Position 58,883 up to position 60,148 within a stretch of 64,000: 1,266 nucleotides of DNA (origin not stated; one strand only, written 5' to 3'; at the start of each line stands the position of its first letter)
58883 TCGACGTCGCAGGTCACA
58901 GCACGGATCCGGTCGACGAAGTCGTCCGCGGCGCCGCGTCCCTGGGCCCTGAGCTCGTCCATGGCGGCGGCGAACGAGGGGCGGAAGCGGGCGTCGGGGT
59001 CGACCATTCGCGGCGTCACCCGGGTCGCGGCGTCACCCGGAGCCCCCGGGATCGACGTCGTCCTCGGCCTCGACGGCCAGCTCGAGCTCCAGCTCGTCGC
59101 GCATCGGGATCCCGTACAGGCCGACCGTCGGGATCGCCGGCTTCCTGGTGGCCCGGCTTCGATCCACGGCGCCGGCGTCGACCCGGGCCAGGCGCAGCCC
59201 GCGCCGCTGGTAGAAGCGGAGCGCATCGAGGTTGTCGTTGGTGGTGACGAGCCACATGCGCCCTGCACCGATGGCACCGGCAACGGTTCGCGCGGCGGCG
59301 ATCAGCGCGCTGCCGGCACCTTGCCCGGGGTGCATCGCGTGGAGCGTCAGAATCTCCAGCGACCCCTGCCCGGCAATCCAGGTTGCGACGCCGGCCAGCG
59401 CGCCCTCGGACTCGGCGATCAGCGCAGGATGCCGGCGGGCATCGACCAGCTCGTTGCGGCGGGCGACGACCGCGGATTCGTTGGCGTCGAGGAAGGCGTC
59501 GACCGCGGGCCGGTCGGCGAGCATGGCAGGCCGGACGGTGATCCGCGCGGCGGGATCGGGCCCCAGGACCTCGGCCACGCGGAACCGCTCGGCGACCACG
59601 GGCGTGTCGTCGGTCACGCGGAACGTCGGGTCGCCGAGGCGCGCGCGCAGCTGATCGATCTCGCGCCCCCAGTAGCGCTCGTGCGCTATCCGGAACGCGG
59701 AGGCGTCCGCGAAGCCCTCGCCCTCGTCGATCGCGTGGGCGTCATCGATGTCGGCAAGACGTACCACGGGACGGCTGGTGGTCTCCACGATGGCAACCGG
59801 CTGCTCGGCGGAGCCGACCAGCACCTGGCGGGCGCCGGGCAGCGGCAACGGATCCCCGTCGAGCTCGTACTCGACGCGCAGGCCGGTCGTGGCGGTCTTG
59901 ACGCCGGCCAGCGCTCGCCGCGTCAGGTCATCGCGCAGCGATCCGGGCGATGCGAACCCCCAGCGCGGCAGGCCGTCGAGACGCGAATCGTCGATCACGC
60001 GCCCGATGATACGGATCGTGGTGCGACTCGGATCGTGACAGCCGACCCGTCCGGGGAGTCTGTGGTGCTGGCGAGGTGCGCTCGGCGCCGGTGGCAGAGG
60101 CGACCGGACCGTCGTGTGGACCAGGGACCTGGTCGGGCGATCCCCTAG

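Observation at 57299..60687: ASCH-GNAT fusion in an operon with a second GNAT, a SAM methyltransferase and peptidase E: possible acyl-nucleobase/nucleoside modification or salvage module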

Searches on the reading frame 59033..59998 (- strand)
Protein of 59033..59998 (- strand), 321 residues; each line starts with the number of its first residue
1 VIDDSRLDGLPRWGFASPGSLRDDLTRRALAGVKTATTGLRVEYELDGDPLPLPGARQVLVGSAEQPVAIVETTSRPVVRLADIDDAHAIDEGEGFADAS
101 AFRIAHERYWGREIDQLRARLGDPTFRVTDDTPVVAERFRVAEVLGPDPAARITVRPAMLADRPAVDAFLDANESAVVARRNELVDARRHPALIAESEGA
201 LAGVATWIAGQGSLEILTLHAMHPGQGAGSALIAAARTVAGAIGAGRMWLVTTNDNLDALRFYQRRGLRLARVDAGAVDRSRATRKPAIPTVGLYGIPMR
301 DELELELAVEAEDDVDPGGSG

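Call 4: search_protein_families(library=pfam, proteins=[window:59033-59998:-], max_evalue=0.01)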
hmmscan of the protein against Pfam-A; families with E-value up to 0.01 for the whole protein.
window:59033-59998:- (321 aa): 4 families
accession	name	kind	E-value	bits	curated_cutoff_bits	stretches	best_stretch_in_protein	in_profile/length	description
PF00583.31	Acetyltransf_1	-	1e-09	39.1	20.7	1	186-267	29-115/116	Acetyltransferase (GNAT) family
PF04266.20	ASCH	-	2.9e-09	38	21.2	1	22-142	4-102/103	ASCH domain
PF13508.13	Acetyltransf_7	-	7.8e-06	26.6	27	1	192-267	5-81/84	Acetyltransferase (GNAT) domain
PF13673.13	Acetyltransf_10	-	0.00053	20.4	23.6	1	185-268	26-107/128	Acetyltransferase (GNAT) domain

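Call 5: search_protein_families(library=ncbifam, proteins=[window:59033-59998:-], max_evalue=0.01)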
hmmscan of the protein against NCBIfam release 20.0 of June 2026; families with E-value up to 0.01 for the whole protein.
window:59033-59998:- (321 aa): 4 families
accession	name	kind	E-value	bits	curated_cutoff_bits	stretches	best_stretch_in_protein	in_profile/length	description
NF000487.1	stat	exception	1.4e-06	28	420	1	160-275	50-168/189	streptothricin N-acetyltransferase STAT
TIGR01575.1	rimI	equivalog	0.00085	19.5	86.4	1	193-270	35-114/132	ribosomal protein S18-alanine N-acetyltransferase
NF008212.0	PRK10975.1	equivalog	0.0012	18.8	219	1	213-270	165-222/232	dTDP-4-amino-4,6-dideoxy-D-galactose acyltransferase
NF002959.0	PRK03624.1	equivalog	0.0012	18.6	124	1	193-268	52-129/147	GNAT family acetyltransferase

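Call 6: find_homologous_proteins(query=window:59033-59998:-, max_evalue=0.001)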
Query window:59033-59998:- (321 aa): 422 proteins with E <= 0.001 among 8000 candidates; the best 120 are listed.
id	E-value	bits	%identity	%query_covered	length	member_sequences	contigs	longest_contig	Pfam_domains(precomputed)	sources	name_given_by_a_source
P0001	2.7e-202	689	100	100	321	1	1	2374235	PF13508.14,PF00583.32,PF04266.21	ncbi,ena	-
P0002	2.4e-152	525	79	100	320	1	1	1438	PF13508.14,PF00583.32,PF04266.21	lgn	-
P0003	2.8e-150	518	78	97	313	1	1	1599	PF00583.32,PF04266.21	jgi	jgi:uncharacterized protein YhfF/N-acetylglutamate synthase-like GNAT family acetyltransferase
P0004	5.3e-145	501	75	100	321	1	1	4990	PF00583.32,PF04266.21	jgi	jgi:uncharacterized protein YhfF/N-acetylglutamate synthase-like GNAT family acetyltransferase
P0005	3.4e-143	495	73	100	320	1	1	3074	PF00583.32,PF04266.21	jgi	jgi:uncharacterized protein YhfF/N-acetylglutamate synthase-like GNAT family acetyltransferase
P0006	3.6e-129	449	70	95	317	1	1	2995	PF13673.14,PF13508.14,PF00583.32,PF04266.21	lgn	-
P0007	6.5e-129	448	71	92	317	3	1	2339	PF13508.14,PF00583.32,PF04266.21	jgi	jgi:uncharacterized protein YhfF/GNAT superfamily N-acetyltransferase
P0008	6.8e-129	448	71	94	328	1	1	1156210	PF13673.14,PF13508.14,PF00583.32,PF04266.21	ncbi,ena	-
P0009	3.2e-127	442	70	94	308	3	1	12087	PF13508.14,PF00583.32,PF04266.21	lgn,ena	-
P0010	9.9e-127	441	70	94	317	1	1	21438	PF13673.14,PF13508.14,PF00583.32,PF04266.21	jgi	jgi:uncharacterized protein YhfF/N-acetylglutamate synthase-like GNAT family acetyltransferase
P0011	1.4e-126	440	66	97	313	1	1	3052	PF13673.14,PF13508.14,PF00583.32,PF04266.21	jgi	-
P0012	2.2e-125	436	68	96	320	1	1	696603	PF13673.14,PF13508.14,PF00583.32,PF04266.21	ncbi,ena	-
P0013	3.6e-125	435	69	94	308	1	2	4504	PF13673.14,PF13508.14,PF00583.32,PF04266.21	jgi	jgi:uncharacterized protein YhfF/GNAT superfamily N-acetyltransferase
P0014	6.0e-125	435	69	94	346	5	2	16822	PF13673.14,PF13508.14,PF00583.32,PF04266.21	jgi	-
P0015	6.5e-121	421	66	94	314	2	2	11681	PF00583.32,PF04266.21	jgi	jgi:uncharacterized protein YhfF/N-acetylglutamate synthase-like GNAT family acetyltransferase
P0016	1.9e-119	417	66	96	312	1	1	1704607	PF00583.32,PF04266.21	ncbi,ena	-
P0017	6.9e-115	402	63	96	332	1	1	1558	PF13673.14,PF13508.14,PF00583.32,PF04266.21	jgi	jgi:uncharacterized protein YhfF/N-acetylglutamate synthase-like GNAT family acetyltransferase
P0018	2.7e-114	400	62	94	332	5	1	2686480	PF13673.14,PF13508.14,PF00583.32,PF04266.21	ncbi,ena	-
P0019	1.7e-113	397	62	95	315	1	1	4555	PF00583.32,PF04266.21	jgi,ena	jgi:uncharacterized protein YhfF/N-acetylglutamate synthase-like GNAT family acetyltransferase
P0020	4.8e-111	389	71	83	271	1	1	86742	PF13673.14,PF13508.14,PF00583.32,PF04266.21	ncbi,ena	-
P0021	5.9e-111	389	62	93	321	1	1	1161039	PF13508.14,PF00583.32,PF04266.21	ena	-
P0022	6.0e-111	389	62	94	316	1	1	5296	PF00583.32,PF04266.21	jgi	jgi:uncharacterized protein YhfF/N-acetylglutamate synthase-like GNAT family acetyltransferase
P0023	7.8e-111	388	63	93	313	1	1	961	PF13673.14,PF13508.14,PF00583.32,PF04266.21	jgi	jgi:uncharacterized protein YhfF/N-acetylglutamate synthase-like GNAT family acetyltransferase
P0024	3.7e-110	386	62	94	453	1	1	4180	PF13673.14,PF14534.13,PF13508.14,PF00583.32,PF04266.21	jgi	jgi:uncharacterized protein YhfF/GNAT superfamily N-acetyltransferase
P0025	3.8e-108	379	61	96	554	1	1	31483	PF14534.13,PF00583.32,PF04266.21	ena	-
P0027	8.2e-108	378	61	93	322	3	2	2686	PF13673.14,PF13508.14,PF00583.32,PF04266.21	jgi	jgi:uncharacterized protein YhfF/N-acetylglutamate synthase-like GNAT family acetyltransferase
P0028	8.3e-108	378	61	93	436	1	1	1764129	PF14534.13,PF00583.32,PF04266.21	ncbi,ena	-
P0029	5.9e-107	376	61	93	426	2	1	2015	PF13673.14,PF14534.13,PF13508.14,PF00583.32,PF04266.21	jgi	jgi:uncharacterized protein YhfF/N-acetylglutamate synthase-like GNAT family acetyltransferase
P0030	1.2e-106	375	60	95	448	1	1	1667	PF13673.14,PF14534.13,PF13508.14,PF00583.32,PF04266.21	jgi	jgi:uncharacterized protein YhfF/GNAT superfamily N-acetyltransferase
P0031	1.9e-106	374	62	94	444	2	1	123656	PF13673.14,PF14534.13,PF13508.14,PF00583.32,PF04266.21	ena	-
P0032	2.4e-106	374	60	90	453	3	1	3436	PF14534.13,PF13508.14,PF00583.32,PF04266.21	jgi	jgi:uncharacterized protein YhfF/N-acetylglutamate synthase-like GNAT family acetyltransferase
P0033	5.2e-106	373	61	93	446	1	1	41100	PF14534.13,PF13508.14,PF00583.32,PF04266.21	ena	-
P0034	3.5e-105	370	60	93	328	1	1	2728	PF13673.14,PF13508.14,PF00583.32,PF04266.21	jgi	jgi:uncharacterized protein YhfF/N-acetylglutamate synthase-like GNAT family acetyltransferase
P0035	4.6e-105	369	60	91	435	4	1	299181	PF13673.14,PF14534.13,PF13508.14,PF00583.32,PF04266.21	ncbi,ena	-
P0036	1.9e-104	367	61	93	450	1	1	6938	PF13673.14,PF14534.13,PF13508.14,PF00583.32,PF04266.21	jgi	jgi:uncharacterized protein YhfF/GNAT superfamily N-acetyltransferase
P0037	3.5e-104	367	59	93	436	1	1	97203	PF14534.13,PF13508.14,PF00583.32,PF04266.21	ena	-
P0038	7.4e-104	365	59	90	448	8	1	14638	PF14534.13,PF13508.14,PF00583.32,PF04266.21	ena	-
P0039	2.4e-103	364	62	90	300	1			PF00583.32,PF04266.21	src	-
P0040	2.6e-103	364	61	93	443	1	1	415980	PF14534.13,PF00583.32,PF04266.21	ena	-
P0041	3.3e-103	363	58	90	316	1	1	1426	PF13673.14,PF13508.14,PF00583.32,PF04266.21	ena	-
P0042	1.1e-102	362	57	98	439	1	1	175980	PF13673.14,PF14534.13,PF13508.14,PF00583.32,PF04266.21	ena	-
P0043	1.2e-102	361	60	88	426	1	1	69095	PF13673.14,PF13508.14,PF00583.32,PF04266.21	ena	-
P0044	1.4e-102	361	59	93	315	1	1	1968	PF13508.14,PF00583.32,PF04266.21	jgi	jgi:uncharacterized protein YhfF/N-acetylglutamate synthase-like GNAT family acetyltransferase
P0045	9.6e-102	358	59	93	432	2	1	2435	PF13673.14,PF14534.13,PF13508.14,PF00583.32,PF04266.21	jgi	jgi:uncharacterized protein YhfF/GNAT superfamily N-acetyltransferase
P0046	2.2e-101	357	58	93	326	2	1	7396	PF13508.14,PF00583.32,PF04266.21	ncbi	ncbi:MAG TPA: GNAT family N-acetyltransferase [Candidatus Limnocylindrales bacterium]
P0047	3.0e-101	357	59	95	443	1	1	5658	PF14534.13,PF13508.14,PF00583.32,PF04266.21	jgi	jgi:uncharacterized protein YhfF/N-acetylglutamate synthase-like GNAT family acetyltransferase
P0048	4.0e-101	356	59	93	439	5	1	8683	PF13673.14,PF14534.13,PF13508.14,PF00583.32,PF04266.21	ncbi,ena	-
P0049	9.1e-101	355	58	92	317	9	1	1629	PF13673.14,PF13508.14,PF00583.32,PF04266.21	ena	-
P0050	1.0e-100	355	59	94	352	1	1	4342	PF00583.32,PF04266.21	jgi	jgi:uncharacterized protein YhfF/N-acetylglutamate synthase-like GNAT family acetyltransferase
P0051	4.0e-99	350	57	93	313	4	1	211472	PF13673.14,PF13508.14,PF00583.32,PF04266.21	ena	-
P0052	7.1e-98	346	59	88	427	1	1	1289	PF14534.13,PF13508.14,PF00583.32,PF04266.21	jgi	jgi:uncharacterized protein YhfF/GNAT superfamily N-acetyltransferase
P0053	1.8e-97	344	59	89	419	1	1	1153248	PF14534.13,PF00583.32,PF04266.21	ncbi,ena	-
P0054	5.7e-96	340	57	88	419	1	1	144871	PF14534.13,PF13508.14,PF00583.32,PF04266.21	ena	-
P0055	8.0e-92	326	58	87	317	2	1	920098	PF13673.14,PF13508.14,PF00583.32,PF04266.21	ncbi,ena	-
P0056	1.6e-90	322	61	80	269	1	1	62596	PF13508.14,PF00583.32,PF04266.21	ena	-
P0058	7.1e-81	290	50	90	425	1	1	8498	PF14534.13,PF13508.14,PF00583.32,PF04266.21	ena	-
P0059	6.9e-79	283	49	93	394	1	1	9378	PF13508.14,PF00583.32,PF04266.21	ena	-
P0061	1.2e-69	253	54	77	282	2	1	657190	PF13508.14,PF00583.32,PF04266.21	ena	-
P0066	7.8e-56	208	65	50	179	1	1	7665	PF04266.21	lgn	-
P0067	1.8e-55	206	68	49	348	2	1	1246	PF13508.14,PF00583.32,PF04266.21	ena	-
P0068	8.1e-55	204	63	50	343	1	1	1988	PF13673.14,PF13508.14,PF00583.32,PF04266.21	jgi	jgi:uncharacterized protein YhfF/GNAT superfamily N-acetyltransferase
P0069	1.3e-54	204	61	50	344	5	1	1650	PF13673.14,PF13508.14,PF13527.14,PF00583.32,PF04266.21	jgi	jgi:uncharacterized protein YhfF/GNAT superfamily N-acetyltransferase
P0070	4.7e-54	202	63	49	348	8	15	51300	PF13508.14,PF00583.32,PF04266.21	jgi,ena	-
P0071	5.0e-54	202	61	50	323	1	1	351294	PF04266.21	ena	-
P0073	2.0e-53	200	63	50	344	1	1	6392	PF13673.14,PF13508.14,PF00583.32,PF04266.21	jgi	jgi:uncharacterized protein YhfF/GNAT superfamily N-acetyltransferase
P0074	5.5e-53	198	60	53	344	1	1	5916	PF13508.14,PF00583.32,PF04266.21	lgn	-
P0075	6.6e-53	198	60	53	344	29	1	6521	PF13673.14,PF13508.14,PF13527.14,PF00583.32,PF04266.21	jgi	jgi:uncharacterized protein YhfF/GNAT superfamily N-acetyltransferase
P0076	8.6e-53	198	67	47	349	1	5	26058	PF13508.14,PF00583.32,PF04266.21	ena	-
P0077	9.8e-53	198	50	64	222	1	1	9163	PF04266.21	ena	-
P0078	1.8e-52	197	65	47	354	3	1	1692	PF13508.14,PF00583.32,PF04266.21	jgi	jgi:uncharacterized protein YhfF/GNAT superfamily N-acetyltransferase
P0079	1.9e-52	197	68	42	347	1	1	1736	PF13508.14,PF00583.32,PF04266.21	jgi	jgi:uncharacterized protein YhfF/GNAT superfamily N-acetyltransferase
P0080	3.4e-52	196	62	51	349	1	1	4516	PF13508.14,PF00583.32,PF04266.21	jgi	-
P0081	4.3e-52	195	68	42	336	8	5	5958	PF04266.21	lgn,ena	-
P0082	1.8e-51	193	63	47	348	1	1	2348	PF13508.14,PF00583.32,PF04266.21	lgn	-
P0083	1.8e-51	193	61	51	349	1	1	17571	PF13508.14,PF00583.32,PF04266.21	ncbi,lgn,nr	ncbi:MAG TPA: GNAT family N-acetyltransferase [Candidatus Limnocylindrales bacterium]|nr:GNAT family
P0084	2.8e-51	193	66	47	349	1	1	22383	PF13673.14,PF13508.14,PF00583.32,PF04266.21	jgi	jgi:uncharacterized protein YhfF/GNAT superfamily N-acetyltransferase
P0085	2.9e-51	193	70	41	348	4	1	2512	PF13673.14,PF13508.14,PF00583.32,PF04266.21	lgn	-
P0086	3.4e-51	192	70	41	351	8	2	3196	PF13508.14,PF00583.32,PF04266.21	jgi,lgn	jgi:uncharacterized protein YhfF/GNAT superfamily N-acetyltransferase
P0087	3.8e-51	192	60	51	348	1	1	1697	PF13508.14,PF00583.32,PF04266.21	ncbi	-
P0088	3.9e-51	192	68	42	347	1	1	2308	PF13508.14,PF00583.32,PF04266.21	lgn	-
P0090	1.2e-50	191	61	50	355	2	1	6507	PF13508.14,PF00583.32,PF04266.21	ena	-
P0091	1.7e-50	190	62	50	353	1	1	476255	PF13673.14,PF13508.14,PF00583.32,PF04266.21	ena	-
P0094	7.8e-50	188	57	51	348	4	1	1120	PF13673.14,PF13508.14,PF00583.32,PF04266.21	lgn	-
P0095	8.1e-50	188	63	50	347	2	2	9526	PF13673.14,PF13508.14,PF00583.32,PF04266.21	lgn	-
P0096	1.5e-49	187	65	45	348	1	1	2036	PF13508.14,PF00583.32,PF04266.21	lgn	-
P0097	2.4e-49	186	58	51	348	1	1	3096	PF13508.14,PF00583.32,PF04266.21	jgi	jgi:uncharacterized protein YhfF/GNAT superfamily N-acetyltransferase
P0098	4.2e-49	186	64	46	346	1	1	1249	PF13673.14,PF13508.14,PF13527.14,PF00583.32,PF04266.21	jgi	jgi:uncharacterized protein YhfF/ribosomal protein S18 acetylase RimI-like enzyme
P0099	5.4e-49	185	65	44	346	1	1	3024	PF13508.14,PF00583.32,PF04266.21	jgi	jgi:uncharacterized protein YhfF/ribosomal protein S18 acetylase RimI-like enzyme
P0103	4.8e-48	182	65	47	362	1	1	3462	PF13508.14,PF00583.32,PF04266.21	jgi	jgi:uncharacterized protein YhfF/ribosomal protein S18 acetylase RimI-like enzyme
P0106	7.5e-47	178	60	50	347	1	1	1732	PF13508.14,PF00583.32,PF04266.21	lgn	-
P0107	7.8e-47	178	58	44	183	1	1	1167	PF04266.21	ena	-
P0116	1.7e-44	170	58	50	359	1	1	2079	PF13508.14,PF00583.32,PF04266.21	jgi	jgi:uncharacterized protein YhfF/GNAT superfamily N-acetyltransferase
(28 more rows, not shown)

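Call 7: search_solved_structures(query=window:59033-59998:-, max_evalue=1, show_alignments=3)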
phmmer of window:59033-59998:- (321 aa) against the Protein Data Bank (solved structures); distinct sequences matched with E-value up to 1: 23.
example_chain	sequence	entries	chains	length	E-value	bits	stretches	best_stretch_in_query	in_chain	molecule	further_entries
5c82_A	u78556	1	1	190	4.6e-07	32.6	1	212-283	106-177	Nourseothricin acetyltransferase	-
1t62_A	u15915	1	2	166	1.6e-06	30.9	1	13-116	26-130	conserved hypothetical protein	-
7ypu_A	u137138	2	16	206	1.1e-05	28.1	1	161-275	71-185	Acetyltransferase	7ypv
3s9x_A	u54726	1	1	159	1.3e-05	27.8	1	30-124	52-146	ASCH domain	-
1z4e_A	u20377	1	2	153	0.0022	20.6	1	174-270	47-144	transcriptional regulator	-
2fiw_A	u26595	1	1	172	0.004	19.7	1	190-268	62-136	GCN5-related N-acetyltransferase:Aminotransferase, class-II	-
1y9k_A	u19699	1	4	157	0.023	17.2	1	188-275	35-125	IAA acetyltransferase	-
4nez_A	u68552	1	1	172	0.05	16.1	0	242-312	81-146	Engineered protein OR276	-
3exn_A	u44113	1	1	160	0.052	16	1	209-272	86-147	Probable acetyltransferase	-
6wqb_A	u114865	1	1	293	0.057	15.9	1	149-274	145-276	N-terminal acetyltransferase, GNAT family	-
6wqc_A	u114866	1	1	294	0.058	15.9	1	149-274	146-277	N-terminal acetyltransferase, GNAT family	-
2mgv_A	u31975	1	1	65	0.12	14.9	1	111-152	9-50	Bifunctional membrane-associated penicillin-binding protein 1A/1B ponA2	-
4hhu_A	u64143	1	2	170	0.19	14.2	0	243-312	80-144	OR280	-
7ovv_A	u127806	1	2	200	0.19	14.2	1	221-270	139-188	Probable acetyltransferase NATA1-like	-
8xj9_A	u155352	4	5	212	0.2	14.1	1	221-270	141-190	GCN5-related N-acetyltransferase 8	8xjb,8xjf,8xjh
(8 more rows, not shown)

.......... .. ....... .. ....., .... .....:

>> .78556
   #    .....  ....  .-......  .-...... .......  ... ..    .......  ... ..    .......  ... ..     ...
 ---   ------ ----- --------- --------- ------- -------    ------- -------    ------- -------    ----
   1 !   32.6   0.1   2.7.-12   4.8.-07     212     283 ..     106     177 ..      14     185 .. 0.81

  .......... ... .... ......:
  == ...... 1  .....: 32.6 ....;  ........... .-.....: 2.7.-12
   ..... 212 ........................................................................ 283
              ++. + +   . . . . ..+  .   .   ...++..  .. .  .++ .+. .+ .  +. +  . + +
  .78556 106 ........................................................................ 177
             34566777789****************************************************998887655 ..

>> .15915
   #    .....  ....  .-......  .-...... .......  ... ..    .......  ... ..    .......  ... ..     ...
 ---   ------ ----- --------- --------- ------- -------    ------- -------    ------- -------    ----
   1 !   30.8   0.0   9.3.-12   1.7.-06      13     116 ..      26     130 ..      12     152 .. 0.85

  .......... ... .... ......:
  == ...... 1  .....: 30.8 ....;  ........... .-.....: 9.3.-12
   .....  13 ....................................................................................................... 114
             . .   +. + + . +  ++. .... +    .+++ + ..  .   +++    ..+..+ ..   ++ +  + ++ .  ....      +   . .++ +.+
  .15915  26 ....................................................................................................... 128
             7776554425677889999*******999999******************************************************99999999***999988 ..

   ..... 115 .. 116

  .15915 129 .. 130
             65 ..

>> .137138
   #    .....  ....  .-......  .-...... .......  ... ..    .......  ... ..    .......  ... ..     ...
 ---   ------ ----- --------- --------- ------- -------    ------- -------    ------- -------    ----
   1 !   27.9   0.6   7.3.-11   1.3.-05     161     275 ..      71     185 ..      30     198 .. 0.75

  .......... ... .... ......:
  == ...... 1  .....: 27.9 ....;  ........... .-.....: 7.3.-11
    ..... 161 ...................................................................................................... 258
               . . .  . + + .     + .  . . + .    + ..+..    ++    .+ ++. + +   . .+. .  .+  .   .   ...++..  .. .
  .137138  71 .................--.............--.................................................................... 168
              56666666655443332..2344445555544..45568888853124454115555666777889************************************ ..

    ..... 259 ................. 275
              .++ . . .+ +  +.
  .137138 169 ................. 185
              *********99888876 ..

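Call 11: find_encoding_contigs(protein=P0001, flank=10000, max_places=3)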
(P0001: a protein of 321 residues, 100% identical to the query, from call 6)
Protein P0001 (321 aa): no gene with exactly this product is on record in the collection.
